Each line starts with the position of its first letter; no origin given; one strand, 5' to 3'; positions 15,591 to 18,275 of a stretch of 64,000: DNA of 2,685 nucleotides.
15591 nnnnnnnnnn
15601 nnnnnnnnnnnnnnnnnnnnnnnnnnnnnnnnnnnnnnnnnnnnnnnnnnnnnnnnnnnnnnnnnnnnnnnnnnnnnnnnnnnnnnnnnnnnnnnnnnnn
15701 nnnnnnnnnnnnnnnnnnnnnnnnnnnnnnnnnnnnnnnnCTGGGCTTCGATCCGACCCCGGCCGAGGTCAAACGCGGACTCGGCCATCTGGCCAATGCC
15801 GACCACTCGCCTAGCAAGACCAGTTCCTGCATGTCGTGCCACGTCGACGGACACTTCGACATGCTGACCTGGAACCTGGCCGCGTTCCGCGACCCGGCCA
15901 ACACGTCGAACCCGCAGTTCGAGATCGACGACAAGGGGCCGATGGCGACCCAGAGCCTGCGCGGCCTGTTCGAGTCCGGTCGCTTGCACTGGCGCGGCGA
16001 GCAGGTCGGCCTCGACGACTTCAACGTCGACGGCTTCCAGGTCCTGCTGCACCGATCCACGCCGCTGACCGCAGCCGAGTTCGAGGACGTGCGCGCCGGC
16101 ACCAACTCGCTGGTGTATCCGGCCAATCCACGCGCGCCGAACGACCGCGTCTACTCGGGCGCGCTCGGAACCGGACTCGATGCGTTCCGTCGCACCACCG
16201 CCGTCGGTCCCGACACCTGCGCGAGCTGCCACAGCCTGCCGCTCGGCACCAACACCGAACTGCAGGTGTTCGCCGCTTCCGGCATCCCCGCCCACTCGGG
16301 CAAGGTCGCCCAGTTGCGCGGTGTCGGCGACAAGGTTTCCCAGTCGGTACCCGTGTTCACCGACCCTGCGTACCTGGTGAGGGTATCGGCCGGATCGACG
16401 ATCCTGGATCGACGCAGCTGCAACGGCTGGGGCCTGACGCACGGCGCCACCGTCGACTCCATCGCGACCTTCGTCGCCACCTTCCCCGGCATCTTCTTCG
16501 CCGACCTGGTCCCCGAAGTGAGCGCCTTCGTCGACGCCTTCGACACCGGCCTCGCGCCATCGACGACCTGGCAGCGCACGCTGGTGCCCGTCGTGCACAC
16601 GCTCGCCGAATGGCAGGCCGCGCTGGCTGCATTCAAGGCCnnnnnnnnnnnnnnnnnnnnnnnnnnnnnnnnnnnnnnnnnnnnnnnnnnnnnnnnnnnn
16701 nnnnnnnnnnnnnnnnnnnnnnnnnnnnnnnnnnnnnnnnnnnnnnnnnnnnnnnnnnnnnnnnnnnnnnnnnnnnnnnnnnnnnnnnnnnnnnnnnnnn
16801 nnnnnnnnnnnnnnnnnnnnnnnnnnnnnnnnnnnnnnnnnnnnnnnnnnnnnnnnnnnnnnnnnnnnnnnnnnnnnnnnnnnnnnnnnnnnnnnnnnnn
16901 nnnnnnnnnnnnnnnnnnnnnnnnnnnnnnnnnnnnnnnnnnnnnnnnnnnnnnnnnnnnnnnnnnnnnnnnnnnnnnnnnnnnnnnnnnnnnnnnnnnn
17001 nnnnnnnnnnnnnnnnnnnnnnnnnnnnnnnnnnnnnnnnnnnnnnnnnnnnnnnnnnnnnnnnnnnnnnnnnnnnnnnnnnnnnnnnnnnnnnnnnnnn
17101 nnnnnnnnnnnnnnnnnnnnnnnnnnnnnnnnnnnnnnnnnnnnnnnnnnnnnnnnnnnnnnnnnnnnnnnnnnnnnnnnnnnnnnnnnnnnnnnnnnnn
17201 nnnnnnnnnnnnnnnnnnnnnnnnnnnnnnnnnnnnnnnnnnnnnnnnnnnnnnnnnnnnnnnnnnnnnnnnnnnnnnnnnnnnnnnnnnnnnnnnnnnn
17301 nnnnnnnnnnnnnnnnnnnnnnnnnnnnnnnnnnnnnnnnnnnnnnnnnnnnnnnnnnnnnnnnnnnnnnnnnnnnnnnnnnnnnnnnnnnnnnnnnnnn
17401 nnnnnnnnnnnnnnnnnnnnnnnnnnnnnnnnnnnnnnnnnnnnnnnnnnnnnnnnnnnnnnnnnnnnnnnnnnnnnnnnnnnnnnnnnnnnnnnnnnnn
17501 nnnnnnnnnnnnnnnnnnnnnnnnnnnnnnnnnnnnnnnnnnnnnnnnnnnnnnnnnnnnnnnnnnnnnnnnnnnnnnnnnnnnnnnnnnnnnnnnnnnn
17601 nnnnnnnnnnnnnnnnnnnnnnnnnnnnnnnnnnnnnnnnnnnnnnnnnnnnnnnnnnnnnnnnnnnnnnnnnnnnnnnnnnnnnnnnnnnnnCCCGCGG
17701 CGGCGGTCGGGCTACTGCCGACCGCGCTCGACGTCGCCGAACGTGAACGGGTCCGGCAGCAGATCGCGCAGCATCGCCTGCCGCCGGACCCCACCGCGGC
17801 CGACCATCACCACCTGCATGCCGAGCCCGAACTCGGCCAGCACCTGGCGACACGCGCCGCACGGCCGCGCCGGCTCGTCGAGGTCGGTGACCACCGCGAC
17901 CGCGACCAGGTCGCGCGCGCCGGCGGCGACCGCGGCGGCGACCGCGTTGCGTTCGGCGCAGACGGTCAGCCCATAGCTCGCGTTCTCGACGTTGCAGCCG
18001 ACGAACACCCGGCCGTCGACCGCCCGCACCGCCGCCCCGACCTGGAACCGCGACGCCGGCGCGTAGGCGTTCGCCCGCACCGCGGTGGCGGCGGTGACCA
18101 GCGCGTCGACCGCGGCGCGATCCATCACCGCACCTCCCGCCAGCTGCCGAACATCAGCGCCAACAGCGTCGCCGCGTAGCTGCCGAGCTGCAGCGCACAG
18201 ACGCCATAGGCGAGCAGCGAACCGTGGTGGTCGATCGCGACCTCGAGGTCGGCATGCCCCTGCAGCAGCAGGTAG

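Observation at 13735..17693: ECF-like sigma factor translationally coupled (GTGA) to a 1,100-aa secreted YVTN-propeller / two-CXXCH / Ca-binding protein instead of an anti-sigma factor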

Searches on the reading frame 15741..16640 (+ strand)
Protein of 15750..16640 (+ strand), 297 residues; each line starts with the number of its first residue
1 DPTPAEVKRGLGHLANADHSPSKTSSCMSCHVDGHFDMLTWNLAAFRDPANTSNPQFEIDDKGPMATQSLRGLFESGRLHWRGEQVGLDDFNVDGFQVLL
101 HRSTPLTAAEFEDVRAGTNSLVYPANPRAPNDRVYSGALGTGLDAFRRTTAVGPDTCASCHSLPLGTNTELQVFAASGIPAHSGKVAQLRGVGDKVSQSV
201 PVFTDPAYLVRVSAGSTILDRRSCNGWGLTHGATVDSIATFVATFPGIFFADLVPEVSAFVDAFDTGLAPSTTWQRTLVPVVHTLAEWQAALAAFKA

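Call 59: search_solved_structures(query=window:15750-16640:+, max_evalue=10, show_alignments=3)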
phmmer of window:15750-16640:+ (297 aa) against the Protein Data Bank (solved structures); distinct sequences matched with E-value up to 10: 0.

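Call 62: search_solved_structures(query=A4, max_evalue=1, show_alignments=4)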
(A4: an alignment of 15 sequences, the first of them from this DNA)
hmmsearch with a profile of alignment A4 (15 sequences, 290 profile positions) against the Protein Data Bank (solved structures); distinct sequences matched with E-value up to 1: 25.
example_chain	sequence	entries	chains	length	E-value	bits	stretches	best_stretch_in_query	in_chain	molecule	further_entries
3o5c_A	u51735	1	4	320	6e-11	45.3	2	121-260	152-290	Cytochrome c551 peroxidase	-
5c2v_C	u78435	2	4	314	3.2e-09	39.6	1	7-47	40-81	HYDRAZINE SYNTHASE GAMMA SUBUNIT | Hypothetical (Di heme) protein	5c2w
1iqc_A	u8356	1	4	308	1.4e-06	31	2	141-260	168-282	di-heme peroxidase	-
1nml_A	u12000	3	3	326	1.2e-05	27.9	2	195-266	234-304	di-haem cytochrome c peroxidase | Cytochrome c peroxidase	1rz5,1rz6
1eb7_A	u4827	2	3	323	0.00044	22.7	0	117-259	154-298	CYTOCHROME C551 PEROXIDASE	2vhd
1zzh_A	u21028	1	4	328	0.0005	22.6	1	6-37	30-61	cytochrome c peroxidase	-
2c1u_A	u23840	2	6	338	0.00054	22.5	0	4-36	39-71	DI-HAEM CYTOCHROME C PEROXIDASE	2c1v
4aal_A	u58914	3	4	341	0.0013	21.2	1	6-36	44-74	CYTOCHROME C551 PEROXIDASE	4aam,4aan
4aao_A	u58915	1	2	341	0.0013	21.2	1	6-36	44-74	CYTOCHROME C551 PEROXIDASE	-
3hq6_A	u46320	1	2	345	0.0014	21.1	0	5-35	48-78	Cytochrome c551 peroxidase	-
3hq9_A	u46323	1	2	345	0.0014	21.1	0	5-35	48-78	Cytochrome c551 peroxidase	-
3hq8_A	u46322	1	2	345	0.0014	21.1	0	5-35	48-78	Cytochrome c551 peroxidase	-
3hq7_A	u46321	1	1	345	0.0014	21.1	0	5-35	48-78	Cytochrome c551 peroxidase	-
6e1c_A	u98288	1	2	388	0.0043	19.5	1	8-35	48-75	Di-heme enzyme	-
7s5m_A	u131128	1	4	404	0.0097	18.3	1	190-272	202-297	8-amino-7-oxononanoate synthase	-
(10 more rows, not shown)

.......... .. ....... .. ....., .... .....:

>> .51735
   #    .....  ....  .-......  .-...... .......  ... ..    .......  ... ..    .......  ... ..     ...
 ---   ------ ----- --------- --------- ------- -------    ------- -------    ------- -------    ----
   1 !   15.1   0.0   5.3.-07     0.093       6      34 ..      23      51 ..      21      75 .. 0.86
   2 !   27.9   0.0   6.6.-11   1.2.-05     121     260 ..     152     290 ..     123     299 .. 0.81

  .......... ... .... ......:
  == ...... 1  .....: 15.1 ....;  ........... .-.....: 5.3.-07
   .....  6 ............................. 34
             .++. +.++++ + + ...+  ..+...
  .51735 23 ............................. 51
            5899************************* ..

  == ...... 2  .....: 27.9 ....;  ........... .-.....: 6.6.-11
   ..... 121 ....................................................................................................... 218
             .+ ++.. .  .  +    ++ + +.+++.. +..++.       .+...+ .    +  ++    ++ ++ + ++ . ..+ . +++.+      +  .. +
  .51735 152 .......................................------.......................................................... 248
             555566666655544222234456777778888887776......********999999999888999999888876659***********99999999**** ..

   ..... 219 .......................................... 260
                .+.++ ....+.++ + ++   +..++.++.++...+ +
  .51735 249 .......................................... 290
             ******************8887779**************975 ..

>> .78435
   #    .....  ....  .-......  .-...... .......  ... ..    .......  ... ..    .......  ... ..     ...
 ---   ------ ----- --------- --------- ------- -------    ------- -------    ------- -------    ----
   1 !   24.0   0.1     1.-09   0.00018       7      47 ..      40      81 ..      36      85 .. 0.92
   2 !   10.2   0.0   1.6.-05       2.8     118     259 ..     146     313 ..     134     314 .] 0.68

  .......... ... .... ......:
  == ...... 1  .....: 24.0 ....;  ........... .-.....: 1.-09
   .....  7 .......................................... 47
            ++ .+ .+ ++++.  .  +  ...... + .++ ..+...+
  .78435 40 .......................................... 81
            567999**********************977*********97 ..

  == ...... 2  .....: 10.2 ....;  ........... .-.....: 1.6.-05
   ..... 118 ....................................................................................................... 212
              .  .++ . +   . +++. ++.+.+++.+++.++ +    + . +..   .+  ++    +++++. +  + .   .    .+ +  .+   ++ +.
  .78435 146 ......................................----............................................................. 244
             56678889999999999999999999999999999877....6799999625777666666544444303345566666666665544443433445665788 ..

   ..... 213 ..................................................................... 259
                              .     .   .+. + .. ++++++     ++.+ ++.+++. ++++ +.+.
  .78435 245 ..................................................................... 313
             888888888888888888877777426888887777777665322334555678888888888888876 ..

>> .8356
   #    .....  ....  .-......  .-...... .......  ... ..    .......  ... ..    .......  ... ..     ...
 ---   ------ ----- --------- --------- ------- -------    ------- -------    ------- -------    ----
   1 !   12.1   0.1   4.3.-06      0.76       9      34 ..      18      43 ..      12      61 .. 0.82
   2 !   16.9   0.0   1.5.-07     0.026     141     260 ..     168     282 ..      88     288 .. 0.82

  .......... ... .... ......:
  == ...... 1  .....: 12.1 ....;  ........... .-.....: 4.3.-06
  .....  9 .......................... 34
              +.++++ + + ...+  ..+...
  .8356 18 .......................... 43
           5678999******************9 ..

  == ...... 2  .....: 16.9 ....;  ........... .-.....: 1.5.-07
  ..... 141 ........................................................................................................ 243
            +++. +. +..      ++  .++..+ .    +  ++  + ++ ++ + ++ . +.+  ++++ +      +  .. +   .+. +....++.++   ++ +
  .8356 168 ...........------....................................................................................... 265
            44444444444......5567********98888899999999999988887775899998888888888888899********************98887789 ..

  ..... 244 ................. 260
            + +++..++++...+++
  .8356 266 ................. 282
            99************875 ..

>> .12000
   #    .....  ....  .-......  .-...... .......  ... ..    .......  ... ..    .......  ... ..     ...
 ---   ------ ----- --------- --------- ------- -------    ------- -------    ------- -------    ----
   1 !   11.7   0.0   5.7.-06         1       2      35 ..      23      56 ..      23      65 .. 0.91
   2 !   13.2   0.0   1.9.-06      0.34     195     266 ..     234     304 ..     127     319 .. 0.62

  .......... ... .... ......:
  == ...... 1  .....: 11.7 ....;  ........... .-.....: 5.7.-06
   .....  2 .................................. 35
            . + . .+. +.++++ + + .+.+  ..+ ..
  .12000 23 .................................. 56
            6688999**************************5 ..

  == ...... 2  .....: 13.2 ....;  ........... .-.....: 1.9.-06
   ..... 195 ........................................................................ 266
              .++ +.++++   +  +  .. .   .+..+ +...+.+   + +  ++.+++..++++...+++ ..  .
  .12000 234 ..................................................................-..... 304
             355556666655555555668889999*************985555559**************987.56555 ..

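Call 74: search_protein_families(library=pfam, alignment_id=A4, max_evalue=0.01)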
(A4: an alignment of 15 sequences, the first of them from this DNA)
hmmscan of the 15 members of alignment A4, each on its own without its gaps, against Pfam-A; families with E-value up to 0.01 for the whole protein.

A. member 1, seq(298 aa): 0 families

B. families by the number of members that match (of 15 scanned): 6 families
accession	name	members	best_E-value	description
PF03150.19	CCP_MauG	12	2.1e-10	Di-haem cytochrome c peroxidase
PF09086.16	DUF1924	7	4.6e-05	Domain of unknown function (DUF1924)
PF00034.26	Cytochrom_C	6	4.2e-07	Cytochrome c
PF13442.11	Cytochrome_CBB3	4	0.00063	Cytochrome C oxidase, cbb3-type, subunit III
PF21342.2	SoxA-TsdA_cyt-c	1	0.00048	SoxA/TsdA, cytochrome c domain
PF09699.15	Paired_CXXCH_1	1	0.0091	Doubled CXXCH motif (Paired_CXXCH_1)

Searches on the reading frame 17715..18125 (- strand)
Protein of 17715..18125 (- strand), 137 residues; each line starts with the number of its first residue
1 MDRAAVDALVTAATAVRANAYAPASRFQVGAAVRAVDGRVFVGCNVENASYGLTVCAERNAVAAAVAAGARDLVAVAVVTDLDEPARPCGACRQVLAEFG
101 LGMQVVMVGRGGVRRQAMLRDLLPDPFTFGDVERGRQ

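Call 92: search_protein_families(library=pfam, proteins=[window:17715-18125:-], max_evalue=0.001)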
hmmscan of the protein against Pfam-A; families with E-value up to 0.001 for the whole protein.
window:17715-18125:- (137 aa): 2 families
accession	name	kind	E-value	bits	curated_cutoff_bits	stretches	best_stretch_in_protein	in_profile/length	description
PF00383.29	dCMP_cyt_deam_1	-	1.4e-16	60.7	25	1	9-105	7-99/102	Cytidine and deoxycytidylate deaminase zinc-binding region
PF08211.18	dCMP_cyt_deam_2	-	4.4e-06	27.3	25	1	6-71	41-106/130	Cytidine and deoxycytidylate deaminase zinc-binding region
